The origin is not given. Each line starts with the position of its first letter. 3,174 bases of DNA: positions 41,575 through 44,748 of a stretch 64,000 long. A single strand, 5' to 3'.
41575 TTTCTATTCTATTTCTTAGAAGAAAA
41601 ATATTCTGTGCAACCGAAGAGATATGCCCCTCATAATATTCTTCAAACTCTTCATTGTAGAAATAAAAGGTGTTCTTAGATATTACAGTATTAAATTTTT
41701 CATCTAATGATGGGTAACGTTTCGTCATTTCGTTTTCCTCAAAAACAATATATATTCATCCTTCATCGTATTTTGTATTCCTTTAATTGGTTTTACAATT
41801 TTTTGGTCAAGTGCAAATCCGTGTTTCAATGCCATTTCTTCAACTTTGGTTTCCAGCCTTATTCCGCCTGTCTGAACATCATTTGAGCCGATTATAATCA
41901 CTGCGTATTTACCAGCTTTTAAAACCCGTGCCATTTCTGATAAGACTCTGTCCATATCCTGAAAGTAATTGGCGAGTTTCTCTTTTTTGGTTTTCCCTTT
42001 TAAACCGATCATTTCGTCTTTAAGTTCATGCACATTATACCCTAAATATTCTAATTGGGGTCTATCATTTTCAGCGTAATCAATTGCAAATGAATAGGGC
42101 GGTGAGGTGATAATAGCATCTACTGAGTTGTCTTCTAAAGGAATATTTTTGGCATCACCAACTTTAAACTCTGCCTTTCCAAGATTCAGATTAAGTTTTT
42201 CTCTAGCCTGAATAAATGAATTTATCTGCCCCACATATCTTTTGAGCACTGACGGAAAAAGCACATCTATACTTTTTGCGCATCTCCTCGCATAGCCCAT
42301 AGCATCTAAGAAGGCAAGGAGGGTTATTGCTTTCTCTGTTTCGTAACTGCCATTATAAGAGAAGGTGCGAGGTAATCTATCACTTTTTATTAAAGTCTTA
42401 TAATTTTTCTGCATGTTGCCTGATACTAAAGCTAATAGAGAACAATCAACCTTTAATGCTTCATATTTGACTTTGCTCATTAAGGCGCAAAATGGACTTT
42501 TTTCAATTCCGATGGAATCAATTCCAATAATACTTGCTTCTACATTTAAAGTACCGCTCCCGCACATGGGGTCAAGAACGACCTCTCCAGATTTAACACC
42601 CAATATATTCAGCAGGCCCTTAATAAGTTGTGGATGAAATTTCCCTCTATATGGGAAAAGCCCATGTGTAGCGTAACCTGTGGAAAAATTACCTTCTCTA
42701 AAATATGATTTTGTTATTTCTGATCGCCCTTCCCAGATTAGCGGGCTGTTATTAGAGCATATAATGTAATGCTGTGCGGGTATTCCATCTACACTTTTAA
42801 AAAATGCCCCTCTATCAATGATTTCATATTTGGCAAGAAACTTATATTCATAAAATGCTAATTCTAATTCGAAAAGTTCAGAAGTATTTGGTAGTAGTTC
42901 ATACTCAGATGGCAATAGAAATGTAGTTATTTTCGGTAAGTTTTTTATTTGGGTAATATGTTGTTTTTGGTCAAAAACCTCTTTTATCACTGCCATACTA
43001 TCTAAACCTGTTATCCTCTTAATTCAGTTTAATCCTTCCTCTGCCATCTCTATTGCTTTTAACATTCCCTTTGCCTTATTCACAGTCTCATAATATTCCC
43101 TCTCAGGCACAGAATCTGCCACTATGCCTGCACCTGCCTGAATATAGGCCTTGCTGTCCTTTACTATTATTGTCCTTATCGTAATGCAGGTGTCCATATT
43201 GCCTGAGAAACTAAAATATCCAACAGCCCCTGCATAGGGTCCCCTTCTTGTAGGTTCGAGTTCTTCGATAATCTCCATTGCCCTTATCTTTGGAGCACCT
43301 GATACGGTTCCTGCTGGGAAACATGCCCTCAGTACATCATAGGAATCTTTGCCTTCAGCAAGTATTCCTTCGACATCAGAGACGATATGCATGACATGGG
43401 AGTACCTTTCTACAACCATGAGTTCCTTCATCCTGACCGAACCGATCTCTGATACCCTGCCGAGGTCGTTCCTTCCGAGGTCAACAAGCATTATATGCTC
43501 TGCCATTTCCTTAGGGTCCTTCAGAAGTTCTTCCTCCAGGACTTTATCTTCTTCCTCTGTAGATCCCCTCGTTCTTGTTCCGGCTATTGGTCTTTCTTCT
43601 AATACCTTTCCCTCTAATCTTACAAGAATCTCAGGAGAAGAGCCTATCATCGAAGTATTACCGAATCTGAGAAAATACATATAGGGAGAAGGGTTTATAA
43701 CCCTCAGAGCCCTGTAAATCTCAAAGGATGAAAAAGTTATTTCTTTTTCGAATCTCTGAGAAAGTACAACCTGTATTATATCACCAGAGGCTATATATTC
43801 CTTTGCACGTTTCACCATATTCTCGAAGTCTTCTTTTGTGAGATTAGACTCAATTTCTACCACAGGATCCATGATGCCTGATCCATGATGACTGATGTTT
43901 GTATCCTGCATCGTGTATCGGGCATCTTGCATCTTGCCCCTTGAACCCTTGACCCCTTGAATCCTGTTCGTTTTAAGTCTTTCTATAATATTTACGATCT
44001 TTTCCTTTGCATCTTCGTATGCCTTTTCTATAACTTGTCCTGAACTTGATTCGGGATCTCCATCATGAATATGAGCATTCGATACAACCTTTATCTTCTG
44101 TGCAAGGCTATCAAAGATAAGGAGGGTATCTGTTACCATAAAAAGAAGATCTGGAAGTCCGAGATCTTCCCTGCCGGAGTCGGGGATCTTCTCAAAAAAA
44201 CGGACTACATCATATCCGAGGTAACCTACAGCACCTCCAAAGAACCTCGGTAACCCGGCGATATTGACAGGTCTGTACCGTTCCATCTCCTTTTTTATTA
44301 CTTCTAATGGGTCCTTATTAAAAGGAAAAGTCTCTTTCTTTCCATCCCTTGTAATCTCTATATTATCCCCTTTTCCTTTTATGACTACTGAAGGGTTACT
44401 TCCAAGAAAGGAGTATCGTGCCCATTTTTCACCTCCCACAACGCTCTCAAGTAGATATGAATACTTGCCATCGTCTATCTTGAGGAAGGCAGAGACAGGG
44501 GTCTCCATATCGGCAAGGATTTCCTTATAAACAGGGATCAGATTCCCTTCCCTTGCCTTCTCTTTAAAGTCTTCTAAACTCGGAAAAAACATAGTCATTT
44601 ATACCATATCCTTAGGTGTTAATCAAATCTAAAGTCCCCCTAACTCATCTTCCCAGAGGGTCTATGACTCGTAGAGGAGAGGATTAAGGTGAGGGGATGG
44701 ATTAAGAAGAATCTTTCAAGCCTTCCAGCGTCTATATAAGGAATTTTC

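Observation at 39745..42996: M-R-M restriction-modification cassette wedged exactly between trpE and trpG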

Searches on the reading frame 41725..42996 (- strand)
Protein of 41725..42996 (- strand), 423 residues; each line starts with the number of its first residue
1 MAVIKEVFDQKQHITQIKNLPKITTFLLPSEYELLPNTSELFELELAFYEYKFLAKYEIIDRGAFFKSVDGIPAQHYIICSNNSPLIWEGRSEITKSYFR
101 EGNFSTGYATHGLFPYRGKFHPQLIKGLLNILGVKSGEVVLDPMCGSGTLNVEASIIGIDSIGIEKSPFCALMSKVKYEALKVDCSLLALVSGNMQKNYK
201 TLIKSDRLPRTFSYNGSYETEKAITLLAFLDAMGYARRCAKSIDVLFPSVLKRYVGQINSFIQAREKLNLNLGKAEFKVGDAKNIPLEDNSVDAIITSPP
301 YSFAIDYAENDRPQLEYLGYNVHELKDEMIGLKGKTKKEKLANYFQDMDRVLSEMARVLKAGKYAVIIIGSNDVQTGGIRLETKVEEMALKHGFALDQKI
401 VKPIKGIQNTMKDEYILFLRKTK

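Call 3: search_protein_families(library=pfam, proteins=[window:41725-42996:-], max_evalue=0.01)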
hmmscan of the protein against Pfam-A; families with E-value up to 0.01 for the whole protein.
window:41725-42996:- (423 aa): 6 families
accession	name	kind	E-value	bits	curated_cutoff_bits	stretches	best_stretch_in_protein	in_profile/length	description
PF01170.24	UPF0020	-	1.7e-16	61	22.3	2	117-180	9-73/197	RMKL-like, methyltransferase domain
PF01555.25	N6_N4_Mtase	-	1.2e-14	55.3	26.7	2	292-423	1-108/221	DNA methylase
PF13847.12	Methyltransf_31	-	8.9e-08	32.4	27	1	269-368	50-110/145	Methyltransferase domain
PF08241.18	Methyltransf_11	-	5.6e-07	30.6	21.2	0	265-297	35-66/95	Methyltransferase domain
PF13649.12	Methyltransf_25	-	1.4e-05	26.2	27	0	263-298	36-71/97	Methyltransferase domain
PF02384.22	N6_Mtase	-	0.00059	19.7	20.4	0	123-155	33-65/311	N-6 DNA Methylase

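Call 4: search_protein_families(library=ncbifam, proteins=[window:41725-42996:-], max_evalue=0.01)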
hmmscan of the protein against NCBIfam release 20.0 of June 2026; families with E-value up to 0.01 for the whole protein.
window:41725-42996:- (423 aa): 16 families
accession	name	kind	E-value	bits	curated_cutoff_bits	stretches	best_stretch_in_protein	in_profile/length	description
TIGR01177.1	TIGR01177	hypoth_equivalog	6.2e-17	61.9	316.55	2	104-164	150-210/330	TIGR01177 family methyltransferase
NF040721.1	Trm14_Arch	equivalog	2.1e-10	40.3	280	1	119-160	174-215/370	tRNA (guanine(6)-N2)-methyltransferase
NF050803.1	DnaMtaseCcrMCaul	equivalog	2.1e-05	23.6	830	1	133-176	202-245/350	adenine-specific DNA-methyltransferase CcrM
TIGR01934.1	MenG_MenH_UbiE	subfamily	2.5e-05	23.7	158.35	0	264-295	78-110/223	ubiquinone/menaquinone biosynthesis methyltransferase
NF040850.1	Trm14_Thcoccales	equivalog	4.4e-05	22.6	480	1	91-166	168-249/365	tRNA (guanine(6)-N2)-methyltransferase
NF008748.0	PRK11783.1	equivalog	5.3e-05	21.6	466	1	135-170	191-227/704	bifunctional 23S rRNA (guanine(2069)-N(7))-methyltransferase RlmK/23S rRNA (guanine(2445)-N(2))-methyltransferase RlmL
NF001244.0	PRK00216.1-5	equivalog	0.00011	21.5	216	0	345-368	131-154/236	bifunctional demethylmenaquinone methyltransferase/2-methoxy-6-polyprenyl-1,4-benzoquinol methylase UbiE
NF033398.1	rRNA_meth_EmtA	equivalog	0.00016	21.1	625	0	256-307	216-267/336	EmtA family 23S rRNA (guanine(2470)) methyltransferase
NF008823.0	PRK11873.1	subfamily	0.00021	20.8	263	0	270-297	125-152/272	arsenite methyltransferase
NF045667.1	MTase_DVU1556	equivalog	0.00082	18.9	155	0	124-177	10-64/213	DVU_1556 family methyltransferase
NF011528.0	PRK14968.1-2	equivalog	0.00096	18.7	171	1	128-172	30-74/205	putative methyltransferase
NF045825.1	FAmtase_mtf2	equivalog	0.002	17.4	400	0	271-297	103-129/248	fatty-acid O-methyltransferase Mtf2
NF010253.0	PRK13699.1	subfamily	0.0026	17.4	244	0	135-165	162-192/226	DNA methyltransferase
NF047649.1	MTase_UXPK_star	exception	0.0043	16.1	460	0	263-309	117-164/283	methyltransferase/UXPK-star double selenoprotein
NF045823.1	PthPhpthDimycoMt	equivalog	0.0052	16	300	0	271-297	111-137/256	phthiotriol/phenolphthiotriol dimycocerosates methyltransferase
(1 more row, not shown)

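Call 39: search_solved_structures(query=window:41725-42996:-, max_evalue=0.01)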
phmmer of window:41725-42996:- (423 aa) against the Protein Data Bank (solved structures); distinct sequences matched with E-value up to 0.01: 11.
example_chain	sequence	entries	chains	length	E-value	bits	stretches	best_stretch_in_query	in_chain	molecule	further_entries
6zxw_G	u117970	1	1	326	2.6e-12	49.5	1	119-166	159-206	tRNA (Guanine(10)-N2)-dimethyltransferase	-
6zxv_A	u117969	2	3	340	3.1e-12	49.2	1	119-166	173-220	tRNA (Guanine(10)-N2)-dimethyltransferase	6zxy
3ldu_A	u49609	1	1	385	4.8e-09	38.7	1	121-161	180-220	Putative methylase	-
2zie_A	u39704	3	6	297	7.1e-05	25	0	127-179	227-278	Putative modification methylase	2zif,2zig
5e71_A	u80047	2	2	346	0.00017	23.7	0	96-168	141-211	N2, N2-dimethylguanosine tRNA methyltransferase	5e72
3tlj_A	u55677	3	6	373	0.0002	23.5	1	91-166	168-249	tRNA (guanine N2-)-methyltransferase Trm14 | Crystal structure of Trm14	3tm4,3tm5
8s9m_A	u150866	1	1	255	0.003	19.6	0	124-165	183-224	DNA cytosine-N4 methyltransferase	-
8s9n_A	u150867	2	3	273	0.003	19.6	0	286-328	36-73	DNA cytosine-N4 methyltransferase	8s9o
5h7b_A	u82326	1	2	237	0.0052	18.8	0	33-77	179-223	Immunoglobulin G-binding protein A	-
8urk_A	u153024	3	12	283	0.0067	18.5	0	135-174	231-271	Methyltransferase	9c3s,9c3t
9c3u_A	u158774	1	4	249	0.0072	18.4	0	135-173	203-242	Methyltransferase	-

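Call 68: search_protein_families(library=padloc, proteins=[window:41725-42996:-], max_evalue=0.001)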
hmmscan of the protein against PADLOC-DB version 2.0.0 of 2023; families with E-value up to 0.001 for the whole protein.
window:41725-42996:- (423 aa): 42 families (the best 25 are shown)
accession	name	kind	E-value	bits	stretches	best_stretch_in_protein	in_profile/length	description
PDLC03380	MTase_II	-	4.9e-34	116.2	2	262-421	233-392/393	Type II methyltransferase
PDLC03364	MTase_II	-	1.3e-24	84.9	2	106-199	28-122/380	Type II methyltransferase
PDLC03224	MTase_II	-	2.5e-22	77.5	2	111-178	68-135/481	Type II methyltransferase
PDLC03249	MTase_II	-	1e-21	75.4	2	109-181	103-183/541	Type II methyltransferase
PDLC03377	MTase_II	-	2.3e-21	73.9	1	91-204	76-189/504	Type II methyltransferase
PDLC03353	MTase_II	-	5.3e-21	73.3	2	276-401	11-114/260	Type II methyltransferase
PDLC03362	MTase_II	-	5.8e-21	72.8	2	109-184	42-117/438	Type II methyltransferase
PDLC03369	MTase_II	-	6.9e-21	72.6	1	103-201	107-205/532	Type II methyltransferase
PDLC03239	MTase_II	-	1.1e-20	71.7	2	107-205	62-159/442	Type II methyltransferase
PDLC03322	MTase_II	-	8.3e-20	69.1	1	105-181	31-109/446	Type II methyltransferase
PDLC03325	MTase_II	-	1e-18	65.3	2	263-394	263-385/426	Type II methyltransferase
PDLC04134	mad2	-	2.5e-16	57.6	2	264-421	329-445/492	mads_2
PDLC03376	MTase_II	-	7.8e-14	50.1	1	262-318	92-153/249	Type II methyltransferase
PDLC03319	MTase_II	-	4.5e-12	43.5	1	271-371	271-370/503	Type II methyltransferase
PDLC03351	MTase_II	-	1.9e-11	41.8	1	115-185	126-195/348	Type II methyltransferase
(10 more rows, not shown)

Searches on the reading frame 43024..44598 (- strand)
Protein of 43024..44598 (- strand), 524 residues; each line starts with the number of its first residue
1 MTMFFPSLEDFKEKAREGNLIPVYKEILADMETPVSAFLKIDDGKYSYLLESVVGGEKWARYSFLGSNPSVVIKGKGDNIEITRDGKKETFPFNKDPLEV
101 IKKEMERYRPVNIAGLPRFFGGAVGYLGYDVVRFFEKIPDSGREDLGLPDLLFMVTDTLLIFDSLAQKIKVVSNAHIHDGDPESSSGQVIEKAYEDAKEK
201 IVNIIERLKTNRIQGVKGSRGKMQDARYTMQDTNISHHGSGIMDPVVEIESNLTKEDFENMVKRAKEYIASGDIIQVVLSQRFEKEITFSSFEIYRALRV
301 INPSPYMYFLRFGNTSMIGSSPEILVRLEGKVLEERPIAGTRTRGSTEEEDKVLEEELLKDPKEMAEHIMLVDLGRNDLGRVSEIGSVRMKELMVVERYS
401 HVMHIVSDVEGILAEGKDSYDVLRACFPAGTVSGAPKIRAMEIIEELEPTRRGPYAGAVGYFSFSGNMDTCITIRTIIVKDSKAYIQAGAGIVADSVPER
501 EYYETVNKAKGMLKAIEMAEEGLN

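Call 3: search_protein_families(library=pfam, proteins=[window:43024-44598:-], max_evalue=0.01)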
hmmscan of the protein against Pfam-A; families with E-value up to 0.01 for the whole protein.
window:43024-44598:- (524 aa): 2 families
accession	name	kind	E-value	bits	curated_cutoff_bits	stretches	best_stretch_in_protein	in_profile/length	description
PF00425.24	Chorismate_bind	-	6.7e-96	321.2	27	1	255-508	2-257/257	chorismate binding enzyme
PF04715.19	Anth_synt_I_N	-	8.5e-38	130.2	23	1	30-169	1-138/140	Anthranilate synthase component I, N terminal region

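Call 4: search_protein_families(library=ncbifam, proteins=[window:43024-44598:-], max_evalue=0.01)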
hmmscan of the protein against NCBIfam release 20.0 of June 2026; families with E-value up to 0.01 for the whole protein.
window:43024-44598:- (524 aa): 26 families (the best 25 are shown)
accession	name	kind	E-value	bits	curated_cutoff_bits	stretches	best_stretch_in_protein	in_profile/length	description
TIGR00564.1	trpE_most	equivalog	2.9e-177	590.3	517.7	1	29-517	1-455/455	anthranilate synthase component I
NF010086.0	PRK13571.1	equivalog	8.9e-163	542.4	693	1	6-520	9-501/510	anthranilate synthase component I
TIGR01820.1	TrpE-arch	equivalog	3.1e-148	494.8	512.05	1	34-517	1-449/449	anthranilate synthase component I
NF010089.0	PRK13574.1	equivalog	2.3e-114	382.7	527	2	249-516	151-418/421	anthranilate synthase component I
NF010087.0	PRK13572.1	equivalog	5.2e-113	378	580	1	31-519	8-434/435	anthranilate synthase component I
NF004610.0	PRK05940.1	equivalog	1.1e-109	367.4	568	2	242-519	180-462/467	anthranilate synthase component I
TIGR01824.1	PabB-clade2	equivalog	7.2e-109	364.3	408.55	1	236-511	76-354/355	aminodeoxychorismate synthase, component I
NF010079.0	PRK13564.1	equivalog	1.2e-104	351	471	1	124-520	147-515/521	anthranilate synthase component 1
NF006563.0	PRK09070.1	equivalog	7.5e-103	344.6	514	2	254-518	181-446/447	aminodeoxychorismate synthase component I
NF012009.0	PRK15465.1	equivalog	4.5e-91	305.6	622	2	248-517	183-452/453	aminodeoxychorismate synthase component 1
TIGR00565.1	trpE_proteo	equivalog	8.6e-90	302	494.65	1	228-519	198-496/498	anthranilate synthase component I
NF010082.0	PRK13567.1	equivalog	1.9e-87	294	576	1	246-514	191-465/468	anthranilate synthase component I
TIGR00553.1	pabB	equivalog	2.6e-87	293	328.4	1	243-510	60-327/329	aminodeoxychorismate synthase component I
NF010081.0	PRK13566.1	equivalog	6.6e-77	259.4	645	1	247-520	237-511/729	anthranilate synthase component I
NF005698.0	PRK07508.1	equivalog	4.6e-69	232.8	452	1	244-512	105-375/383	aminodeoxychorismate synthase component I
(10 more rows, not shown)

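Call 12: find_related_loci(query=window:43024-44598:-, collection=genome_contigs, flank=6000)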
Query window:43024-44598:- (524 aa) in genome_contigs; peptide patterns used: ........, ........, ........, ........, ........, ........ (x = any residue, [..] = any of these).
600 stretches matched a pattern (row limit reached: there are more); 595 encode a relative of the query (tblastn E <= 1e-3); the best 80 are kept; 80 distinct loci.
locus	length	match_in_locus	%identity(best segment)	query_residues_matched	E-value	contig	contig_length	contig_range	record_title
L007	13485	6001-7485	63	3-524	0e+0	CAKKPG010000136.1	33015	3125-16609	Nitrospiria bacterium isolate Hainich-H41-bin024-1 genome assembly, contig: H41-bin024_1_Hain_H41_01um_R1_1193_length_33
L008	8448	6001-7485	63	3-524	0e+0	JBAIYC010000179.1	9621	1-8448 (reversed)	MAG: Nitrospirota bacterium isolate bin_6 c_000005635610, whole genome shotgun sequence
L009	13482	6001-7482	62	3-524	0e+0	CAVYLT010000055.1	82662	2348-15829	MAG: Nitrospirota bacterium isolate MFD01299.bin.2.211 genome assembly, contig: contig_35024, whole genome shotgun seque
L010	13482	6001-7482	64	1-523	0e+0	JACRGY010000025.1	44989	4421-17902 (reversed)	MAG: Nitrospirae bacterium isolate NC_groundwater_1763_Pr3_B-0.1um_44_11 SR-2_scaffold_141_388084, whole genome shotgun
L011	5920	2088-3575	62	1-523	0e+0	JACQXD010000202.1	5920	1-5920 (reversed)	MAG: Nitrospirae bacterium isolate NC_groundwater_1506_Pr4_B-0.1um_42_4 SR1-18-B1_scaffold_313848, whole genome shotgun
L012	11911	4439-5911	59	1-523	0e+0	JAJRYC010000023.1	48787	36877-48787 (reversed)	MAG: Nitrospirae bacterium isolate Dive96_bin3.242 k141_646538, whole genome shotgun sequence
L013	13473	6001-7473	59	3-522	0e+0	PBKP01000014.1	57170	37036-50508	MAG: Nitrospina sp. isolate SP265 114390, whole genome shotgun sequence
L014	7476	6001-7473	57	3-522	0e+0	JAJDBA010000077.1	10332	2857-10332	MAG: Nitrospinaceae bacterium isolate OFTM251 OFTM251_76, whole genome shotgun sequence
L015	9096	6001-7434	53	1-516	2e-169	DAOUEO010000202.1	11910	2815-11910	MAG TPA_asm: Dehalococcoidia bacterium isolate N6_292 k139_813602, whole genome shotgun sequence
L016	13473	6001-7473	58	3-522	0e+0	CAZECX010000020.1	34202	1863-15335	MAG TPA_asm: uncultured Nitrospina sp. isolate binchicken_co46_167 genome assembly, contig: NODE_2180_length_34202_cov_5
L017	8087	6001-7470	53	3-516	8e-175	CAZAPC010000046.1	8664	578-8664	MAG TPA_asm: uncultured Planctomycetales bacterium isolate SRP098346_co1_103 genome assembly, contig: NODE_10903_length_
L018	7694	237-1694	51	3-517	1e-160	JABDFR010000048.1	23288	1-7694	MAG: Acidobacteria bacterium isolate BWOrgControl_Nextera21_MAG2 3300020985.a:Ga0206813_1082, whole genome shotgun seque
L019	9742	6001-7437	50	1-520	2e-160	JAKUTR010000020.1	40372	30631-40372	MAG: SAR202 cluster bacterium isolate ALOHA_A2.5_112 A2.5-SAR202-11_20, whole genome shotgun sequence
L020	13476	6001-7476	49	3-520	3e-159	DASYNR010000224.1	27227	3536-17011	MAG TPA_asm: Candidatus Acidiferrales bacterium isolate SMAG_U4408 k141_5243687, whole genome shotgun sequence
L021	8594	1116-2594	49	1-523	6e-158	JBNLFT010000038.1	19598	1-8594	MAG: Methylococcaceae bacterium isolate C1.bin.36.strict NODE_38_length_19598_cov_7.152759, whole genome shotgun sequenc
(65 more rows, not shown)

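Call 21: find_homologous_proteins(query=window:43024-44598:-, max_evalue=1e-100)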
Query window:43024-44598:- (524 aa): 7997 proteins with E <= 1e-100 among 8000 candidates; the best 120 are listed.
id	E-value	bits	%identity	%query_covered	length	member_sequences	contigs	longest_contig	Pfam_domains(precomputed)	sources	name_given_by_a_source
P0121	0.0e+0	1136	98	100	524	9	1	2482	PF04715.20,PF00425.25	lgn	-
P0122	1.7e-278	943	82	100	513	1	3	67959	PF04715.20,PF00425.25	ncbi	-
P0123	4.7e-277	938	82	100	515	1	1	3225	PF04715.20,PF00425.25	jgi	jgi:anthranilate synthase component 1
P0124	9.8e-271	917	81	100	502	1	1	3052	PF04715.20,PF00425.25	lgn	-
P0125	6.6e-270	914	81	100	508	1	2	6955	PF04715.20,PF00425.25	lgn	-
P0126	8.5e-269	911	80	99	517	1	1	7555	PF04715.20,PF00425.25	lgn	-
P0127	5.4e-268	908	81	99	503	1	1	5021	PF04715.20,PF00425.25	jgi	jgi:anthranilate synthase component 1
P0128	2.7e-265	899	78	100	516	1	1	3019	PF04715.20,PF00425.25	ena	-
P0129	2.4e-263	893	88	89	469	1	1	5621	PF04715.20,PF00425.25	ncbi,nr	ncbi:MAG: chorismate-binding protein, partial [Nitrospirae bacterium]|nr:chorismate-binding protein 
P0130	6.8e-256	868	78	99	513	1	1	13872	PF04715.20,PF00425.25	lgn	-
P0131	2.1e-255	867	77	100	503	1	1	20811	PF04715.20,PF00425.25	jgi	-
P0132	3.8e-213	727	65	100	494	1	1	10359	PF04715.20,PF00425.25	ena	-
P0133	3.2e-212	724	66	100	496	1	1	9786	PF04715.20,PF00425.25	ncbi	ncbi:MAG: anthranilate synthase component I [Nitrospirota bacterium]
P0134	7.8e-211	720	64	100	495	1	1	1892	PF04715.20,PF00425.25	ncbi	-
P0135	1.1e-210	719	63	100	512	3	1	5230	PF04715.20,PF00425.25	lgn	-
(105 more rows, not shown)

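Call 22: find_encoding_contigs(protein=P0122, flank=5000, max_places=2)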
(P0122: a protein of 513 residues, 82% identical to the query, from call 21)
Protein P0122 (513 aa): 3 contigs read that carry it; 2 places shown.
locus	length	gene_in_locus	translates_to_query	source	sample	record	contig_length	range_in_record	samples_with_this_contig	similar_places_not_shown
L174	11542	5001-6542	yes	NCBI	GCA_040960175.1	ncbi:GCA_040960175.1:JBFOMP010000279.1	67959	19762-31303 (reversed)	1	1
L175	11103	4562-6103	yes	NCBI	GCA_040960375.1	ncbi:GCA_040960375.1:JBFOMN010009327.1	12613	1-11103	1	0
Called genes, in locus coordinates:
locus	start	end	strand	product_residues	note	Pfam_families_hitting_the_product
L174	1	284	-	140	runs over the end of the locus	PF01934:HepT-like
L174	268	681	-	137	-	PF18765:Polbeta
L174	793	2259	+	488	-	PF20695:UbiD_N, PF01977:UbiD, PF20696:UbiD_C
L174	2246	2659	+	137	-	PF01934:HepT-like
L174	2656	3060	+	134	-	PF01909:NTP_transf_2, PF18765:Polbeta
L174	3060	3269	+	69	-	PF10049:DUF2283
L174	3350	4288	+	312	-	PF01040:UbiA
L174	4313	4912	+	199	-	PF02441:Flavoprotein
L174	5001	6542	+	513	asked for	PF04715:, PF00425:Chorismate_bind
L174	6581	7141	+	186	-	PF00117:GATase, PF07722:Peptidase_C26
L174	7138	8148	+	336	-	PF02885:Glycos_trans_3N, PF00591:Glycos_transf_3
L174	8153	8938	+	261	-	PF00218:IGPS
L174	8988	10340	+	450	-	PF00291:PALP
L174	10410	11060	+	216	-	PF00697:PRAI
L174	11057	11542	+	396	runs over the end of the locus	PF00291:PALP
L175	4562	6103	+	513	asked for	PF04715:, PF00425:Chorismate_bind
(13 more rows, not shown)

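Call 23: find_encoding_contigs(protein=P0129, flank=5000, max_places=2)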
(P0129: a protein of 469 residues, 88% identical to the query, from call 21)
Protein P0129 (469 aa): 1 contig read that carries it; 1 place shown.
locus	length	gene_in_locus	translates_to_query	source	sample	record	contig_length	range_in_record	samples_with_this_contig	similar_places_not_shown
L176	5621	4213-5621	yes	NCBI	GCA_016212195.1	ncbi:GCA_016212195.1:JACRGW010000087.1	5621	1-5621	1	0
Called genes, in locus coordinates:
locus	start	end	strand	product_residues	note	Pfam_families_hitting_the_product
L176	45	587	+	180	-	PF14907:NTP_transf_5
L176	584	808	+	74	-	-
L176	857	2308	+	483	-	PF20695:UbiD_N, PF01977:UbiD, PF20696:UbiD_C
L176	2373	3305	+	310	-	PF01040:UbiA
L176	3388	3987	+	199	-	PF02441:Flavoprotein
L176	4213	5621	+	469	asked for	PF04715:, PF00425:Chorismate_bind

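Call 24: find_encoding_contigs(protein=P0121, flank=5000, max_places=3)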
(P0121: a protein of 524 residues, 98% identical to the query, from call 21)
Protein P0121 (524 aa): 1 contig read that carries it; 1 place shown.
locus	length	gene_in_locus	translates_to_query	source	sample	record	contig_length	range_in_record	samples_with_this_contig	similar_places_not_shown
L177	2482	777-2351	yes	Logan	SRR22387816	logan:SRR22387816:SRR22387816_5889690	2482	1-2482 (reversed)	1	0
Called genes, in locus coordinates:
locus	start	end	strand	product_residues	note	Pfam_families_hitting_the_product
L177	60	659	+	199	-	PF02441:Flavoprotein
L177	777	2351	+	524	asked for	PF04715:, PF00425:Chorismate_bind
